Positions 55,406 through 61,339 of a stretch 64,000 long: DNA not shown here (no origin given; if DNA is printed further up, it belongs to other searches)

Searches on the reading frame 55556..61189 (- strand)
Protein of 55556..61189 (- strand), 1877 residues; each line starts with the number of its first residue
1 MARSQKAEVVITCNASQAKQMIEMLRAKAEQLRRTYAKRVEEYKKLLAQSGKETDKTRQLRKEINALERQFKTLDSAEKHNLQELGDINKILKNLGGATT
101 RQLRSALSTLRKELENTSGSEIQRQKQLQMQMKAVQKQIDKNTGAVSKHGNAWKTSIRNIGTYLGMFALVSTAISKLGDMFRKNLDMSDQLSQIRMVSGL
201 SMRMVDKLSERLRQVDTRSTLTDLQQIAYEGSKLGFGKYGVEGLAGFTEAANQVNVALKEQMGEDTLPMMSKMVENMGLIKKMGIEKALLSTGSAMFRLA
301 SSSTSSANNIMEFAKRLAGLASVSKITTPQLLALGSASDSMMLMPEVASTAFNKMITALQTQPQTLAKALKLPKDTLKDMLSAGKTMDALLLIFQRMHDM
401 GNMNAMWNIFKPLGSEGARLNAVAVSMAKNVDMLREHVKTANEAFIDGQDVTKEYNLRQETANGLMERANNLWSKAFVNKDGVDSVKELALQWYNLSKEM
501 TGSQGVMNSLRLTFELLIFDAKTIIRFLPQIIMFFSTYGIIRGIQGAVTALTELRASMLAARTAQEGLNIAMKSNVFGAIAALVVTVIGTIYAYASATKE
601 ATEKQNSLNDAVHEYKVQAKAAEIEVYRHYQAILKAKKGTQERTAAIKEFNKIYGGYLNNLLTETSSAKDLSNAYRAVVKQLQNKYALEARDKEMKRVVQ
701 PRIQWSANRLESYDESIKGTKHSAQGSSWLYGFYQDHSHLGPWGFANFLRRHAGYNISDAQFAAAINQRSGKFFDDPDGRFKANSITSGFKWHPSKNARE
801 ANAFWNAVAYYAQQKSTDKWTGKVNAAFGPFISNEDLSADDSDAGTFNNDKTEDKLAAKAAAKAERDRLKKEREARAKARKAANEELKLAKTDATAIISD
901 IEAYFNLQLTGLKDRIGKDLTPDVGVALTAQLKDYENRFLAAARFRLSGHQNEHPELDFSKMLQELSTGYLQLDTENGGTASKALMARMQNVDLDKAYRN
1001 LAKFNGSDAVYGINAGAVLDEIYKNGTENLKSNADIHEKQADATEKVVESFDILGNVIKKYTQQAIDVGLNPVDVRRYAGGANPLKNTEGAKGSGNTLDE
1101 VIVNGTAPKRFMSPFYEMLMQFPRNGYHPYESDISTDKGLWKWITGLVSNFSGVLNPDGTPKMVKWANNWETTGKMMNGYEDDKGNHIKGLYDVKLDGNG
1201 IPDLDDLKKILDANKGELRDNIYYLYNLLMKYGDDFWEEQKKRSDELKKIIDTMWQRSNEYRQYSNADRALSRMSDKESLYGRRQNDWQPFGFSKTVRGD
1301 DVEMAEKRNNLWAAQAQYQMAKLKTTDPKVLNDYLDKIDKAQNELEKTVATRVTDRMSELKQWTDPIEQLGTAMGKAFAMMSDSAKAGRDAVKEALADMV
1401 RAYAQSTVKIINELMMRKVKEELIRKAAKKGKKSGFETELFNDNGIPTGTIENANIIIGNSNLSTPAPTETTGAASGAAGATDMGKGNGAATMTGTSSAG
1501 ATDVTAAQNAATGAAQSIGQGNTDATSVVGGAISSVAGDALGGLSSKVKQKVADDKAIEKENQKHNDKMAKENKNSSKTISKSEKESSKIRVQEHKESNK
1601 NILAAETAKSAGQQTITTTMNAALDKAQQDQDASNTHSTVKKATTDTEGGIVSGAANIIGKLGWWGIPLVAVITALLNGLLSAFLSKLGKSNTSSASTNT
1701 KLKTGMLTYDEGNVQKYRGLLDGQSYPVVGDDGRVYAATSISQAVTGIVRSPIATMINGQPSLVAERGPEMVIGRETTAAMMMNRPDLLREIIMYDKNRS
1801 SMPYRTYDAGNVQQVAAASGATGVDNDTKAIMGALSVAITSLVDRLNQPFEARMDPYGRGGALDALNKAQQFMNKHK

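Call 9: search_protein_families(library=phrogs, proteins=[window:55556-61189:-], max_evalue=0.001)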
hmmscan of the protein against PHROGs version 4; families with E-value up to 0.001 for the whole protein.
window:55556-61189:- (1877 aa): 4 families
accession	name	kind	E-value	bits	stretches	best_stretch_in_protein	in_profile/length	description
phrog_25337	-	tail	4.1e-32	111.8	2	31-477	40-486/1456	tail length tape measure protein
phrog_28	-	tail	4.4e-17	63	1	46-595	129-677/1228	tail length tape measure protein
phrog_9959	-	tail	4.3e-12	45.4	1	545-693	466-605/1708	tail length tape measure protein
phrog_167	-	tail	1.3e-06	27.4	1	17-1000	128-858/1555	tail length tape measure protein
